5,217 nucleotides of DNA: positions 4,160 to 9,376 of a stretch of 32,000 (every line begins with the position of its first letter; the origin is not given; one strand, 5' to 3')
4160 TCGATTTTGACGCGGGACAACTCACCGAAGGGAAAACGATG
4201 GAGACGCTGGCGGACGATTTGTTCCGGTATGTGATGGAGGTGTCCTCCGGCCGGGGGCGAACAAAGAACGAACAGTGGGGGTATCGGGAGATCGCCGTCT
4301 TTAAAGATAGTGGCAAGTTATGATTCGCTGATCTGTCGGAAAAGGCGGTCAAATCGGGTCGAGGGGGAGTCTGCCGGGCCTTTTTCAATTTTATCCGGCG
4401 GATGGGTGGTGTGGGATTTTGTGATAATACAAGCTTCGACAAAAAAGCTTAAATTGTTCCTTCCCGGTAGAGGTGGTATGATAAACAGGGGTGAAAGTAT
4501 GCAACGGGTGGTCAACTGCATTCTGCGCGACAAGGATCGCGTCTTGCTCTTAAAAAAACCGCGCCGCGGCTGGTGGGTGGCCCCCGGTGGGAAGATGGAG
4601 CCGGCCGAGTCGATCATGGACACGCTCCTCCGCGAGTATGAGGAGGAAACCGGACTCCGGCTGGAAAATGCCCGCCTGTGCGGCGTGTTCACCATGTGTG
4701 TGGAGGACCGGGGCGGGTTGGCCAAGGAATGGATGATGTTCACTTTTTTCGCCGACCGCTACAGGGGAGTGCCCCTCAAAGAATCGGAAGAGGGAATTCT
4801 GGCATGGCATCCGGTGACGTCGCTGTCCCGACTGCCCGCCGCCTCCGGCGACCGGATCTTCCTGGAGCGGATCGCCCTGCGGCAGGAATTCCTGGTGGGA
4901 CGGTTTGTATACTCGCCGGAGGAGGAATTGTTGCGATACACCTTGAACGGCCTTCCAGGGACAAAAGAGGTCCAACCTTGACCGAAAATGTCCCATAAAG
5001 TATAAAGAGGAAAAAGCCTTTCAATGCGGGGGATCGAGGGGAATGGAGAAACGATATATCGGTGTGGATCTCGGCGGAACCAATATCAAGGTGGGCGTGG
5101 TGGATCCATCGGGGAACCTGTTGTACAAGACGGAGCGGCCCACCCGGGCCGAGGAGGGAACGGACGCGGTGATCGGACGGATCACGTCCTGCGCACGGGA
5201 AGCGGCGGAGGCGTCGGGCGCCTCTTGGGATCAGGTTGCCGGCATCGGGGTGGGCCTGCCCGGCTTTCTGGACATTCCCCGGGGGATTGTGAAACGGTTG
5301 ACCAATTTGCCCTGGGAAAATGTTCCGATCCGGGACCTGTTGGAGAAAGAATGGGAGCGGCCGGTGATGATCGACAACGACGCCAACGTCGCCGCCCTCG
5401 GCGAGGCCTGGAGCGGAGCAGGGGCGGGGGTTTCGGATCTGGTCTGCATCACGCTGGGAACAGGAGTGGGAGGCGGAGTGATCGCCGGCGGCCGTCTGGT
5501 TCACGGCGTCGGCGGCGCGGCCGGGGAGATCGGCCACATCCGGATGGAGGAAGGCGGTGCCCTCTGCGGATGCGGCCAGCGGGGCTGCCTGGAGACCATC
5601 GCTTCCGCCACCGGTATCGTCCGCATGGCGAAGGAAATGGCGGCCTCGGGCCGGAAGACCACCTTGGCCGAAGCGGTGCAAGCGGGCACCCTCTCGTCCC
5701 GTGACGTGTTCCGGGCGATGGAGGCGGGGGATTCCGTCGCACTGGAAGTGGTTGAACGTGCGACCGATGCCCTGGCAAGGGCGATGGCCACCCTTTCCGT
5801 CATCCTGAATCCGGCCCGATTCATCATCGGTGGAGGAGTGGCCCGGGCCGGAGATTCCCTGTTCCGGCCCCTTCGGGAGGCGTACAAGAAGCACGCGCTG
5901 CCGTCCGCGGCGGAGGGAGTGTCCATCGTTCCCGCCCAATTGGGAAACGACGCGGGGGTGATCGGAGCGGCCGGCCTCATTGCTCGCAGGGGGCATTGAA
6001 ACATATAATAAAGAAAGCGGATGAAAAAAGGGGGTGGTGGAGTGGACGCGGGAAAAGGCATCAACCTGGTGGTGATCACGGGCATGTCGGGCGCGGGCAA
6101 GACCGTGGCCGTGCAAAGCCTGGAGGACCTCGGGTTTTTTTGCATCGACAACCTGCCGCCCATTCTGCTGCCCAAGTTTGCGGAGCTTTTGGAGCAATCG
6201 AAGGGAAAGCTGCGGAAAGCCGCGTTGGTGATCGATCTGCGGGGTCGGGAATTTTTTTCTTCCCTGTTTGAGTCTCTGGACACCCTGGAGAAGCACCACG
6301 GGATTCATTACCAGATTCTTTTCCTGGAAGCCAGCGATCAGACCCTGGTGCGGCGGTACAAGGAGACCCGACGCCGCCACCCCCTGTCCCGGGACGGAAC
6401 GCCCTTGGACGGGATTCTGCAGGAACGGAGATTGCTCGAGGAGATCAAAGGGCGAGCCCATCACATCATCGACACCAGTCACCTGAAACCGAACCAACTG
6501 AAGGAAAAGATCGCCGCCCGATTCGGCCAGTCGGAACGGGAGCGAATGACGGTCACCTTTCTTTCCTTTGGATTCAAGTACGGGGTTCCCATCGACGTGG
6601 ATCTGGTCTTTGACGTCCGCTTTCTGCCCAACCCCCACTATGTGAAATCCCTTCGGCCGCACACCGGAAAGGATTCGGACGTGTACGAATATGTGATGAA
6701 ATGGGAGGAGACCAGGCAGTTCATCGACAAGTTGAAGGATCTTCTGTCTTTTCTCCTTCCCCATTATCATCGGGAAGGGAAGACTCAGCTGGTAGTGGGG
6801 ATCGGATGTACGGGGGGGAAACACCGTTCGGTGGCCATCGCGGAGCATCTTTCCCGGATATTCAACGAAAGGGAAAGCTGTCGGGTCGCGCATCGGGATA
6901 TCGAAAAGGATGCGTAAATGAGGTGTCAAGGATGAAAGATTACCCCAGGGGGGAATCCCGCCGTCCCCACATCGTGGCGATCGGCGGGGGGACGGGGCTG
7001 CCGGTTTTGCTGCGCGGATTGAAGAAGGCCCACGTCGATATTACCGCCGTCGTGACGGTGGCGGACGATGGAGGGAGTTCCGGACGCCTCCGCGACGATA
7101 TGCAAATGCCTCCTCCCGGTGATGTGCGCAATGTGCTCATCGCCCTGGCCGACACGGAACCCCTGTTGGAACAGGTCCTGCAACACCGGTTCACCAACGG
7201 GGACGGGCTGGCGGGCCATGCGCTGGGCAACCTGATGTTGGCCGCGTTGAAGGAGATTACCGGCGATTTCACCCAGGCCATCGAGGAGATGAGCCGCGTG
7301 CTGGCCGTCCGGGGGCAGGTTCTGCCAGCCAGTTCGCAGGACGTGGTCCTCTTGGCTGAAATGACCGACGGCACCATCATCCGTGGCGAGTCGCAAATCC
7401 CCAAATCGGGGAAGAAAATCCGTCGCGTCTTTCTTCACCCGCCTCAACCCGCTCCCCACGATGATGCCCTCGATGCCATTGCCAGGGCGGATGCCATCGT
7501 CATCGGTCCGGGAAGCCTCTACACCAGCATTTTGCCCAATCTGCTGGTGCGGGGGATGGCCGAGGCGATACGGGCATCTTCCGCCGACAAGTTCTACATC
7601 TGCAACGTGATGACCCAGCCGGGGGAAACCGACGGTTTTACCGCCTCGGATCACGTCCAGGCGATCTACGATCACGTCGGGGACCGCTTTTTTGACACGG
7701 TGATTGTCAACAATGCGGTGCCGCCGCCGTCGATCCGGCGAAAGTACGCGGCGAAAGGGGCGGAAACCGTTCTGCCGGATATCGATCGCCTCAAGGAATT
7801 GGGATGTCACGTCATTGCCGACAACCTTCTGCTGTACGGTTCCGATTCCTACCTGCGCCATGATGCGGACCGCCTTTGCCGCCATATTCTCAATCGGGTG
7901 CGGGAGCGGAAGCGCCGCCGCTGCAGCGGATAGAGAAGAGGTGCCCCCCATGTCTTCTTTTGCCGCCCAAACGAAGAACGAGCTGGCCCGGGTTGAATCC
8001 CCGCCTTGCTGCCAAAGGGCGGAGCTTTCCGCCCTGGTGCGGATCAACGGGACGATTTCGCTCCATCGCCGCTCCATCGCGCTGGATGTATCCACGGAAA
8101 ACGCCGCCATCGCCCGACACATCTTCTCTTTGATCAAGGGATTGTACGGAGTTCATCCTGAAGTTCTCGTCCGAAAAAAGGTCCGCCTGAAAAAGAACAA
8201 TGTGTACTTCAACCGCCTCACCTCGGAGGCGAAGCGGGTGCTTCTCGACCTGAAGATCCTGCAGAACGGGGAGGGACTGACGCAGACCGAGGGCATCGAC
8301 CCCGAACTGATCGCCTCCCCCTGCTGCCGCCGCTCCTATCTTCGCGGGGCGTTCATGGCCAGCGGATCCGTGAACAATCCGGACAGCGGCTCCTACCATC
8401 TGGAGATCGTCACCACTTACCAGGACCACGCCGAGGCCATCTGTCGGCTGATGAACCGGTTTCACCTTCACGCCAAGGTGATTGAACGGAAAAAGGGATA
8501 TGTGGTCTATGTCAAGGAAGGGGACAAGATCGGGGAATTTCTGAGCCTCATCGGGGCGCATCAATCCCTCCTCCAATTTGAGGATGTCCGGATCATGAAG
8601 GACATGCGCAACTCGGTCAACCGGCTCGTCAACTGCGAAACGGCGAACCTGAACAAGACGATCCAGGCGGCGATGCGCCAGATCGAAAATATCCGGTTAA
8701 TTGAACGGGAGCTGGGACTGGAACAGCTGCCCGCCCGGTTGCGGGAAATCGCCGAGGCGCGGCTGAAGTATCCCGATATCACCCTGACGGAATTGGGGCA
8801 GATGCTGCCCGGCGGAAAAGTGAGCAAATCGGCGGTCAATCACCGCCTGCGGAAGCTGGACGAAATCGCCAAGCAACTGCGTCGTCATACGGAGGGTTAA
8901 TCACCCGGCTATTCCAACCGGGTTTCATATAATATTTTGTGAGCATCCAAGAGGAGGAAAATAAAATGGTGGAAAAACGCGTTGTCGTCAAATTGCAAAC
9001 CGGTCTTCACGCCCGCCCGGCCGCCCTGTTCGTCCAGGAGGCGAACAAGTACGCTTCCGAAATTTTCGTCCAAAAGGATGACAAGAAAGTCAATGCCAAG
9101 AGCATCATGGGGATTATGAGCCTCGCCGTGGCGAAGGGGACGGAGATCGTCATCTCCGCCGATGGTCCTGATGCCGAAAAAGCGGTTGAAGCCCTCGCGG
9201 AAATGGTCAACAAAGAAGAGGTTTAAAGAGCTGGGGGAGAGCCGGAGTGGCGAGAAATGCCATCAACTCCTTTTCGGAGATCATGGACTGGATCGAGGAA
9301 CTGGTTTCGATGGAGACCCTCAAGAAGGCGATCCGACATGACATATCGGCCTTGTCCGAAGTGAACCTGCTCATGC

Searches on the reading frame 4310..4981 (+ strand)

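Call 43: search_protein_families(library=pfam, proteins=[window:4310-4981:+], max_evalue=0.00001)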
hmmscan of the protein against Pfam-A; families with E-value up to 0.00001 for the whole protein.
window:4310-4981:+ (223 aa): 1 family
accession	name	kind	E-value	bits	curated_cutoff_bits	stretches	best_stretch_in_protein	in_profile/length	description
PF00293.34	NUDIX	-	2.2e-19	70.2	21.1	1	65-187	3-133/134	NUDIX domain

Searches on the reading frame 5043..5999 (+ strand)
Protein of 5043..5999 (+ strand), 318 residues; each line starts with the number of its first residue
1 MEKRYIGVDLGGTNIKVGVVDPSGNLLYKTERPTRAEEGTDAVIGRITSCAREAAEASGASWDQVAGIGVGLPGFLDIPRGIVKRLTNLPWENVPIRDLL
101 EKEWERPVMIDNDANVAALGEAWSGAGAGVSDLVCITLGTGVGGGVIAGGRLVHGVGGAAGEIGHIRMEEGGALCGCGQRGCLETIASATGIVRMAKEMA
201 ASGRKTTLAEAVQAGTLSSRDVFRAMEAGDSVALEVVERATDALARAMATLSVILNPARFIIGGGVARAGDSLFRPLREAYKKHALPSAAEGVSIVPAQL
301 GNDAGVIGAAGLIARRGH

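Call 43: search_protein_families(library=pfam, proteins=[window:5043-5999:+], max_evalue=0.00001)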
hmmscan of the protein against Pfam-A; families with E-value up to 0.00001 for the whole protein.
window:5043-5999:+ (318 aa): 2 families
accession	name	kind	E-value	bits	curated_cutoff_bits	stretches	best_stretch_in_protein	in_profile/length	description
PF00480.26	ROK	-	1.6e-75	254.8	22.9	1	5-314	1-292/294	ROK family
PF01869.26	BcrAD_BadFG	-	4.3e-06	26.9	31.5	0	6-75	1-72/271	BadF/BadG/BcrA/BcrD ATPase family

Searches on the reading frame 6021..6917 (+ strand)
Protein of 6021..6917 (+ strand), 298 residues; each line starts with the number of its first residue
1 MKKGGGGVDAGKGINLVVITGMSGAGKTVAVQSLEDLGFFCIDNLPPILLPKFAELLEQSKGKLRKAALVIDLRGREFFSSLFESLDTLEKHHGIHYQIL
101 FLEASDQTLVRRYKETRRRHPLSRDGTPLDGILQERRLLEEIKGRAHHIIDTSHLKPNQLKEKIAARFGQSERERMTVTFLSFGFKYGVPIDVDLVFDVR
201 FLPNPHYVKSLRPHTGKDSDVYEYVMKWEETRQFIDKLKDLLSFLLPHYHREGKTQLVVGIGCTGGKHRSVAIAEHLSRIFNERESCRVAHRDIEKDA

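Call 43: search_protein_families(library=pfam, proteins=[window:6021-6917:+], max_evalue=0.00001)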
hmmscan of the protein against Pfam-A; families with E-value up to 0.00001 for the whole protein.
window:6021-6917:+ (298 aa): 2 families
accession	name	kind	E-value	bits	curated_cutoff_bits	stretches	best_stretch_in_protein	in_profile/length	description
PF03668.21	RapZ-like_N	-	1.5e-58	197.4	25.4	1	14-169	1-155/158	RapZ-like N-terminal domain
PF22740.1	PapZ_C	-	3.5e-48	163.2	27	1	176-295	1-121/121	RapZ C-terminal domain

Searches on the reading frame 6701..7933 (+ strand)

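Call 43: search_protein_families(library=pfam, proteins=[window:6701-7933:+], max_evalue=0.00001)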
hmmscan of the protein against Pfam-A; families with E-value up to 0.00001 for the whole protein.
window:6701-7933:+ (410 aa): 1 family
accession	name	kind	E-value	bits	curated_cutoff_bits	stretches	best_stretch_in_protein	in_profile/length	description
PF01933.23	CofD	-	2.7e-120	401.4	30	1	91-377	1-290/290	2-phospho-L-lactate transferase CofD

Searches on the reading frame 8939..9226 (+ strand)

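Call 44: search_protein_families(library=pfam, proteins=[window:8939-9226:+], max_evalue=0.00001)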
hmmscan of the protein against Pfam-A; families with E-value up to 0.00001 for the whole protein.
window:8939-9226:+ (95 aa): 1 family
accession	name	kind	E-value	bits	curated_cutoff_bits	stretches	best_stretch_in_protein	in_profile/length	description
PF00381.24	PTS-HPr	-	8.5e-35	119.1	23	1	11-91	1-80/81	PTS HPr component phosphorylation site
